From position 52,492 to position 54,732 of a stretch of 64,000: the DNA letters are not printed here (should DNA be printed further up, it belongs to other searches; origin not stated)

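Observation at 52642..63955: Five-gene same-strand cassette that I cannot match to any characterised system (candidate novel conflict/defence module)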

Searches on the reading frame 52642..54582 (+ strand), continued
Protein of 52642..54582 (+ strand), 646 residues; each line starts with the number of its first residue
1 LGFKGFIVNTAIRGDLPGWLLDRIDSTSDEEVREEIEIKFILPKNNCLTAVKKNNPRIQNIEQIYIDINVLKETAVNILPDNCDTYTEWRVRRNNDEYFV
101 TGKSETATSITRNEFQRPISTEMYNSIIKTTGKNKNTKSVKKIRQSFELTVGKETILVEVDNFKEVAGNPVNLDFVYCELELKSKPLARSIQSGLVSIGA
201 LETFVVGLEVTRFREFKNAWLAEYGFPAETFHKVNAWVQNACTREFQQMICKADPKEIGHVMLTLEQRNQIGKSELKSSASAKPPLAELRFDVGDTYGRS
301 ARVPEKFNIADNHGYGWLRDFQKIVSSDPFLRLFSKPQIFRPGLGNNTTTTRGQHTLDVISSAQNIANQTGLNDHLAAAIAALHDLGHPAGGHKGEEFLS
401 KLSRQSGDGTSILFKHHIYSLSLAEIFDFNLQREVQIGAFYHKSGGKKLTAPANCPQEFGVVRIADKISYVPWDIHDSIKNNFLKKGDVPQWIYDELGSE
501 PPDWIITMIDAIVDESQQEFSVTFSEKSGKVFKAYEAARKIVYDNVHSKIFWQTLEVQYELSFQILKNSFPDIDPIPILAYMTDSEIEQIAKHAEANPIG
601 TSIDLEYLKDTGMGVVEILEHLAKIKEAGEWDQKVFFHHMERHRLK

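Call 69: find_encoding_contigs(protein=P0029, flank=10000, max_places=3)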
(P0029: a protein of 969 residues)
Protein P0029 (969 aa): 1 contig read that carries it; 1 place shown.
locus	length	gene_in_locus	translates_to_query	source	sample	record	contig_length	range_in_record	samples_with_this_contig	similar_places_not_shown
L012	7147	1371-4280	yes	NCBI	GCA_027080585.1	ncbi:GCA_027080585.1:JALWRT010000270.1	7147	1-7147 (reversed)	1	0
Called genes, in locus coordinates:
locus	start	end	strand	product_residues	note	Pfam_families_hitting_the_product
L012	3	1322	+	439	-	?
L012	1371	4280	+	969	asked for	-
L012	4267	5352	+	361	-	-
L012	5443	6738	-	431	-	PF00072:Response_reg, PF01627:Hpt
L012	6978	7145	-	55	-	?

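Call 70: find_encoding_contigs(protein=P0031, flank=10000, max_places=3)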
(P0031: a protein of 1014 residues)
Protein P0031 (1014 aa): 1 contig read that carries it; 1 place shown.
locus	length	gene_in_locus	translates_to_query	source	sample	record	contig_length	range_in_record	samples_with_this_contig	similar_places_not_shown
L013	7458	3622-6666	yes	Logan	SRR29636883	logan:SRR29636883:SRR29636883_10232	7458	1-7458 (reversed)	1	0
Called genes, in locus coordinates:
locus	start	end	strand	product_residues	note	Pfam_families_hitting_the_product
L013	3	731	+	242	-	?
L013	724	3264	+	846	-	PF01656:CbiA (faint), PF02374:ArsA_ATPase (faint), PF13614:AAA_31 (weak)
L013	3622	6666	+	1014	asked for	-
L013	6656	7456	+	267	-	?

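Call 71: find_encoding_contigs(protein=P0039, flank=10000, max_places=3)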
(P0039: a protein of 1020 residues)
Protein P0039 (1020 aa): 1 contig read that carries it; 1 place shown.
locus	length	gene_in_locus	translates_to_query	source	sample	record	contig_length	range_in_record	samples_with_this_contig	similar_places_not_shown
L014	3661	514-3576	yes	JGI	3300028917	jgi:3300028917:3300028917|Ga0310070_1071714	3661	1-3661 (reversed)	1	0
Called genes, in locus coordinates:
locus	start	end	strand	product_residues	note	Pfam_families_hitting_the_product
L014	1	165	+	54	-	?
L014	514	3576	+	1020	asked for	-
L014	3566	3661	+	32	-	?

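Call 72: find_encoding_contigs(protein=P0043, flank=10000, max_places=3)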
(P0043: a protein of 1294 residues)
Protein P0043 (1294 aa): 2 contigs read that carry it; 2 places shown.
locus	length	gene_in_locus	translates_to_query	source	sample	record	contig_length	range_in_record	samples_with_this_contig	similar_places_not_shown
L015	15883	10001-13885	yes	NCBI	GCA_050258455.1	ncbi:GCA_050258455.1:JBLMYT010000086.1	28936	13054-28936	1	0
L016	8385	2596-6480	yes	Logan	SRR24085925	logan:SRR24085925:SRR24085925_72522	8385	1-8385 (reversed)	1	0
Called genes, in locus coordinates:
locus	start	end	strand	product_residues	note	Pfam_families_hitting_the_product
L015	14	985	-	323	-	PF01073:3Beta_HSD, PF01370:Epimerase, PF02719:Polysacc_synt_2 (faint), PF16363:GDP_Man_Dehyd, PF07993:NAD_binding_4 (weak)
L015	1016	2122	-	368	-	PF01041:DegT_DnrJ_EryC1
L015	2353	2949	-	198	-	PF25084:LbH_EIF2B, PF14602:Hexapep_2 (faint), PF00132:Hexapep, PF25087:GMPPB_C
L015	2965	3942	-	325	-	PF01408:GFO_IDH_MocA, PF02894:GFO_IDH_MocA_C (weak), PF22725:GFO_IDH_MocA_C3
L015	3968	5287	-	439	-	PF03446:NAD_binding_2, PF03721:UDPG_MGDP_dh_N, PF00984:UDPG_MGDP_dh, PF03720:UDPG_MGDP_dh_C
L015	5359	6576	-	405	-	PF02706:Wzz (weak)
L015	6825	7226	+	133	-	-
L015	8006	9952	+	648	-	PF24391:HD-CE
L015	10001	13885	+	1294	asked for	PF07690:MFS_1 (weak), PF13646:HEAT_2 (faint)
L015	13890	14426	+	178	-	PF01928:CYTH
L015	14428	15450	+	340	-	PF00027:cNMP_binding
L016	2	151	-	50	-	?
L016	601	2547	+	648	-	PF24391:HD-CE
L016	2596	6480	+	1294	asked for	PF07690:MFS_1 (weak), PF13646:HEAT_2 (faint)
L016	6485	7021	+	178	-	PF01928:CYTH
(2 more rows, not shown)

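Call 95: find_homologous_proteins(query=A4, max_evalue=1e-20)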
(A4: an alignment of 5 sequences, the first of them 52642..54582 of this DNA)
Query A4 (5 sequences) (646 aa, profile of the alignment): 24 proteins with E <= 1e-20 among 8000 candidates.
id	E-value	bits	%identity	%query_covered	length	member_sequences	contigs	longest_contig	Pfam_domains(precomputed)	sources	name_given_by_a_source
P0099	0.0e+0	1067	41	95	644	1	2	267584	PF01966.29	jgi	jgi:HD domain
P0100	0.0e+0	1020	100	99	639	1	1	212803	PF01928.27,PF01966.29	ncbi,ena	-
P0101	7.2e-266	902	38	94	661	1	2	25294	PF01966.29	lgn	-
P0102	5.8e-260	882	41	94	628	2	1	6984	PF01966.29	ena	-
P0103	6.1e-254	863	41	95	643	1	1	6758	PF01966.29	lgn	-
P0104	3.3e-252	857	38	94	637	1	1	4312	PF01928.27,PF01966.29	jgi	jgi:hypothetical protein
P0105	4.2e-251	853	38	97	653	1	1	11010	PF01966.29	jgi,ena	-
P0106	3.4e-248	844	40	94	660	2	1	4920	PF01966.29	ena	-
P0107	5.8e-246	836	39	98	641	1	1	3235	PF01966.29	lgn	-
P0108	1.1e-234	799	39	95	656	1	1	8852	PF01928.27,PF01966.29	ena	-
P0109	1.3e-233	795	51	97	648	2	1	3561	PF01966.29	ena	-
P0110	2.4e-224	765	38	97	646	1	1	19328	PF01966.29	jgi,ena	-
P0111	4.2e-220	751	37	95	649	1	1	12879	PF01966.29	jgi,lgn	-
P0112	7.1e-219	747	40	96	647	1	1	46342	PF01966.29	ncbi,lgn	-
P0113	5.2e-210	717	39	94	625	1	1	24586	PF01966.29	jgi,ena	-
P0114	7.0e-210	717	36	92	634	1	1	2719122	PF01966.29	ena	-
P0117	2.6e-180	619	38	92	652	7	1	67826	PF01966.29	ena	-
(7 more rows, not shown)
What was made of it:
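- Checked: One refinement: the database copy of g1 is 639 aa, so it starts at GTG 52663 (call 95).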

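Call 96: find_encoding_contigs(protein=P0114, flank=10000, max_places=2)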
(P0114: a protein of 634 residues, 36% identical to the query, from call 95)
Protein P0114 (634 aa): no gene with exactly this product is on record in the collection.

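Call 97: find_encoding_contigs(protein=P0117, flank=10000, max_places=2)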
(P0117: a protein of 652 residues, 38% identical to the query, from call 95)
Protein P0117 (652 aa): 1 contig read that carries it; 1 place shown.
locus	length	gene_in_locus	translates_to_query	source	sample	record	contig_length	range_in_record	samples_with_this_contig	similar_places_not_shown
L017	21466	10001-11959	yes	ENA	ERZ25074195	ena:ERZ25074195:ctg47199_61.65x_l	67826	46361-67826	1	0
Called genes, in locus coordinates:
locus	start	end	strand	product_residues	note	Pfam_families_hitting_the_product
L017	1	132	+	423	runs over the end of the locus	PF13458:Peripla_BP_6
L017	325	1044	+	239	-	PF00005:ABC_tran, PF12399:BCA_ABC_TP_C (weak)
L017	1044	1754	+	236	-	PF13555:AAA_29 (faint), PF00005:ABC_tran, PF13304:AAA_21 (weak)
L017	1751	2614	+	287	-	PF02653:BPD_transp_2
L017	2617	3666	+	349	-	PF02653:BPD_transp_2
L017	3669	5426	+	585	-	PF01494:FAD_binding_3, PF21274:Rng_hyd_C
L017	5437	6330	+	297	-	PF04444:Dioxygenase_N, PF00775:Dioxygenase_C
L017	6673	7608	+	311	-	PF00574:CLP_protease (weak), PF01972:SDH_protease, PF25145:NfeD1b_N (faint)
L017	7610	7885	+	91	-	-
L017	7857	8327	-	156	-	-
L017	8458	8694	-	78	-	-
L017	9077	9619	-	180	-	-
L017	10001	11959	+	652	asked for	PF01966:HD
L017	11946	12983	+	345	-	-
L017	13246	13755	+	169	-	PF00528:BPD_transp_1 (weak)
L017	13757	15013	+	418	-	PF00005:ABC_tran, PF13191:AAA_16 (faint), PF13558:SbcC_Walker_B (weak)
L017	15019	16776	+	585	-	-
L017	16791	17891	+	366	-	-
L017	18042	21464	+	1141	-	?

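Call 99: search_protein_families(library=ncbifam, proteins=[L017:11946-12983:+, L017:13246-13755:+, L017:13757-15013:+, L017:15019-16776:+, L017:16791-17891:+, L017:18042-21464:+, L009:2555-3187:+], max_evalue=0.001)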
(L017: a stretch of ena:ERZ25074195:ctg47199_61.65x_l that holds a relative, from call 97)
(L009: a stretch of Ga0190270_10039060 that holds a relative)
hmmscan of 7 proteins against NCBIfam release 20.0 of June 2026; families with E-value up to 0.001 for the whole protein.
L017:11946-12983:+ (345 aa): 2 families
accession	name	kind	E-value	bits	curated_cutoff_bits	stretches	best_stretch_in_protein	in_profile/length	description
TIGR03427.1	ABC_peri_uca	equivalog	8.5e-70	235.5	333.9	1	25-328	2-303/328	putative urea ABC transporter substrate-binding protein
TIGR01728.1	SsuA_fam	subfamily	8.8e-08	31.7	163.5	1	36-274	10-247/290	aliphatic sulfonate ABC transporter substrate-binding protein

L017:13246-13755:+ (169 aa): 3 families
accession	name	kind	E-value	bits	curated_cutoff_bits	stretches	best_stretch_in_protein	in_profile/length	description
NF007545.0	PRK10160.1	equivalog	6.4e-12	45.5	342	1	19-167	123-272/275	taurine ABC transporter permease TauC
NF008470.0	PRK11365.1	equivalog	1.1e-05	24.9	347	1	15-148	101-233/263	aliphatic sulfonate ABC transporter permease SsuC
NF040733.1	ABC_perm_U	equivalog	0.00032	20.2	295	1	14-155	96-237/251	ABC transporter permease subunit SaoP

L017:13757-15013:+ (418 aa): 170 families (the best 25 are shown)
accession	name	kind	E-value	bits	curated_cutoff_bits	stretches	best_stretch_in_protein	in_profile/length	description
NF008421.0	PRK11248.1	equivalog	8.2e-32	110.7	357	1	5-227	2-205/255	taurine ABC transporter ATP-binding subunit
TIGR01186.1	proV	subfamily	9.6e-31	107.2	326.6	1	32-224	19-203/363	betaine/proline/choline family ABC transporter ATP-binding protein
NF006987.0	PRK09452.1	equivalog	3e-30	105.2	482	1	27-224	38-221/378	spermidine/putrescine ABC transporter ATP-binding protein PotA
TIGR00968.1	3a0106s01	subfamily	3.6e-30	105.2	342.75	1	6-224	2-204/237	sulfate ABC transporter ATP-binding protein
TIGR03265.1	PhnT2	equivalog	7.3e-30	104.4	457.7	1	18-223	16-207/353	putative 2-aminoethylphosphonate ABC transporter ATP-binding protein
TIGR01187.1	potA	subfamily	1.1e-29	103.5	355.6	1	38-223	2-173/325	polyamine ABC transporter ATP-binding protein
NF043075.1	MMSYN1_0197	equivalog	1.7e-29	102.9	550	1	8-224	6-206/341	spermidine/putrescine ABC transporter ATP-binding protein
NF040933.2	ABC_arch_GlcV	equivalog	1.8e-29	102.7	450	1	4-224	2-215/357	glucose ABC transporter ATP-binding protein GlcV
NF008420.0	PRK11247.1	equivalog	3.2e-29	101.9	395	1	27-224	33-207/257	aliphatic sulfonates ABC transporter ATP-binding protein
TIGR01184.1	ntrCD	subfamily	4.2e-29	101.8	291.8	1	35-226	14-190/230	nitrate ABC transporter ATP-binding protein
NF008039.0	PRK10771.1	equivalog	6.3e-29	101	298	1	34-225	27-204/234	thiamine ABC transporter ATP-binding protein ThiQ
NF008105.0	PRK10851.1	equivalog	8.8e-28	97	502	1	6-225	4-211/362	sulfate/thiosulfate ABC transporter ATP-binding protein CysA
TIGR03415.1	ABC_choXWV_ATP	equivalog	1.3e-27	96.7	483.75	1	32-222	50-236/382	choline ABC transporter ATP-binding protein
TIGR01277.1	thiQ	equivalog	2.5e-27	95.9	245.05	1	36-225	28-203/213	thiamine ABC transporter ATP-binding protein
TIGR03258.1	PhnT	equivalog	4.8e-27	94.9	499.15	1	5-226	9-215/359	2-aminoethylphosphonate ABC transport system ATP-binding subunit PhnT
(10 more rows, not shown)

L017:15019-16776:+ (585 aa): 0 families

L017:16791-17891:+ (366 aa): 0 families

L017:18042-21464:+ (1141 aa): 0 families

L009:2555-3187:+ (211 aa): 3 families
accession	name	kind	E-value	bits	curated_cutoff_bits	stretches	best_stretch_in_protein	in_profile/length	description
TIGR03427.1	ABC_peri_uca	equivalog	3.4e-51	174.4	333.9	1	33-211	3-180/328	putative urea ABC transporter substrate-binding protein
TIGR01728.1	SsuA_fam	subfamily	7.6e-09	35.2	163.5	1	36-210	3-176/290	aliphatic sulfonate ABC transporter substrate-binding protein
TIGR01729.1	taurine_ABC_bnd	equivalog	2.2e-07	30.6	304.25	1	50-203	15-166/300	taurine ABC transporter substrate-binding protein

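Call 100: predict_structure(alignment_id=A10)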
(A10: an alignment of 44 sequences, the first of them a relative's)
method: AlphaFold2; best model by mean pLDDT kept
length: 916 residues; sequences in the alignment: 44
mean_pLDDT: 83.8   pTM: 0.75
mean pLDDT of the five models: 83.8, 82.3, 80.9, 80.9, 79.9
residues with pLDDT >= 90: 463; 70-90: 308; 50-70: 74; < 50: 71
segments of 3 or more residues with pLDDT < 50: 1-13, 224-230, 232-236, 475-511, 913-916
pLDDT, mean of each block of 10 residues (from residue 1): 39 67 97 95 73 73 90 93 89 94 96 81 81 92 92 86 95 97 89 94 97 87 45 57 94 97 97 93 91 96 96 91 97 97 88 92 97 95 89 90 94 92 66 72 97 97 87 51 43 38 42 53 73 79 86 87 92 92 90 94 84 93 92 87 89 91 94 89 93 90 92 94 88 60 72 71 91 75 69 87 90 79 86 83 87 88 78 81 82 83 83 49
secondary structure, 60 per line:
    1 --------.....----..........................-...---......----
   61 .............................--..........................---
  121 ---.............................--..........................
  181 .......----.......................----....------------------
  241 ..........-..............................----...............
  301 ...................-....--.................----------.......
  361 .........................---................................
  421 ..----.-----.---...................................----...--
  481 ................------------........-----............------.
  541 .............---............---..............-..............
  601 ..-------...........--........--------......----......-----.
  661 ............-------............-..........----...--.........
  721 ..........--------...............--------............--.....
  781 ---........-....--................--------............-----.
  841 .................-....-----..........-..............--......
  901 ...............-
elements in order (helices of 4 or more, strands of 3 or more residues): H9-13 H18-43 H51-56 H61-89 H92-117 H124-152 H155-187 H192-214 H219-222 H241-250 H252-281 H286-319 H321-324 H327-343 H354-385 H389-422 H437-471 H481-496 H509-516 H522-533 H540-553 H557-568 H572-585 H587-602 H610-620 H623-630 H639-644 H649-654 H660-672 H680-691 H693-702 H712-730 H739-753 H762-773 H776-780 H784-791 H793-796 H799-814 H823-834 H840-857 H859-862 H868-877 H879-892 H895-915
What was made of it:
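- Tried and rejected: It was replaced by a 44-sequence run (call 100).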

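Call 102: fold_search(model_id=the predicted structure, library=pdb)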
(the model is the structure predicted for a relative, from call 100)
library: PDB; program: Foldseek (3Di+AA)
matches with E <= 10: 834; with E <= 0.001: 114
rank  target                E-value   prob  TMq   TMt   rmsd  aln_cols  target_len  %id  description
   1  7wsn_A                5.1e-06  1.00  0.32  0.56   6.8       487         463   18  Cryo-EM structure of human glucose transporter GLUT4 bound to cytochalasin B in detergent micelles (released 2022-05-18)
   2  7wsm_A                6.5e-06  1.00  0.34  0.59   6.4       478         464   18  Cryo-EM structure of human glucose transporter GLUT4 bound to cytochalasin B in lipid nanodiscs (released 2022-05-18)
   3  9j3l_A                1.1e-05  1.00  0.40  0.72   4.7       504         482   11  ATP bound Arabidopsis ATP/ADP translocator AtNTT1 (released 2025-03-19)
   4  4zwb_A                1.1e-05  1.00  0.32  0.56   7.8       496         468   14  Crystal structure of maltose-bound human GLUT3 in the outward-occluded conformation at 2.4 angstrom (released 2015-07-22)
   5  8tth_A                1.4e-05  1.00  0.30  0.64   7.1       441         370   16  NorA single mutant - D307N at pH 7.5 (released 2024-05-29)
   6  7crz                  1.9e-05  1.00  0.32  0.55   7.7       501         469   13  Crystal structure of human glucose transporter GLUT3 bound with C3361 (released 2021-01-13)
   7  9j3m_A                2.0e-05  1.00  0.40  0.72   5.0       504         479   10  ADP/Pi bound Arabidopsis ATP/ADP translocator AtNTT1 (released 2025-03-19)
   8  7spt                  2.1e-05  1.00  0.31  0.52   8.0       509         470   13  Crystal structure of exofacial state human glucose transporter GLUT3 (released 2022-05-18)
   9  8rl7_A                2.2e-05  1.00  0.33  0.63   6.4       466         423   13  SPNS2 in complex with homo Di-Gluebody GbD12 (released 2025-01-15)
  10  6tha                  2.3e-05  1.00  0.34  0.62   6.4       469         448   13  Crystal structure of human sugar transporter GLUT1 (SLC2A1) in the inward conformation (released 2020-11-25)
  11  4zw9                  3.4e-05  1.00  0.32  0.55   7.5       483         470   14  Crystal structure of human GLUT3 bound to D-glucose in the outward-occluded conformation at 1.5 angstrom (released 2015-07-22)
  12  8sbe                  3.5e-05  1.00  0.31  0.56   7.5       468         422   12  Structure of the rat vesicular glutamate transporter 2 determined by single-particle Cryo-EM (released 2023-05-03)
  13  7t3n                  3.5e-05  1.00  0.30  0.51   8.2       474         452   13  R184Q/E191Q mutant of rat vesicular glutamate transporter 2 (VGLUT2) (released 2022-12-14)
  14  7sps_A                5.0e-05  1.00  0.33  0.57   7.4       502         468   13  Crystal structure of human glucose transporter GLUT3 bound with exofacial inhibitor SA47 (released 2022-05-18)
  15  8tte_A                5.4e-05  1.00  0.29  0.61   7.6       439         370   16  Protonated state of NorA at pH 5.0 (released 2024-05-29)
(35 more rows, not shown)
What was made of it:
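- On TLC/NTT nucleotide transporters (PF03219): The fold is closest to AtNTT1 (call 102).
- Closest known: NTT-HEAT. Same: The AF2 model superposes best on AtNTT1 (call 102).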

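Call 106: search_solved_structures(query=A11, max_evalue=1)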
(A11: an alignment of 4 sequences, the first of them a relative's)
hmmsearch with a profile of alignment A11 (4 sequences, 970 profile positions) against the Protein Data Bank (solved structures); distinct sequences matched with E-value up to 1: 4.
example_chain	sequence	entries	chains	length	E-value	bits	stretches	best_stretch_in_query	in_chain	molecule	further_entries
3typ_A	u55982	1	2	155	1.5e-06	29.8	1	634-688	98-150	Uncharacterized protein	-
2fbl_A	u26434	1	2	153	1.6e-06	29.7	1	634-688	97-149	hypothetical protein NE1496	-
8v34_B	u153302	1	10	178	0.04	15.2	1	509-600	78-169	CDP-glycerol glycerophosphotransferase family protein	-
7jlz_A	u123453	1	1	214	0.13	13.5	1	122-243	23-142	16S rRNA methylase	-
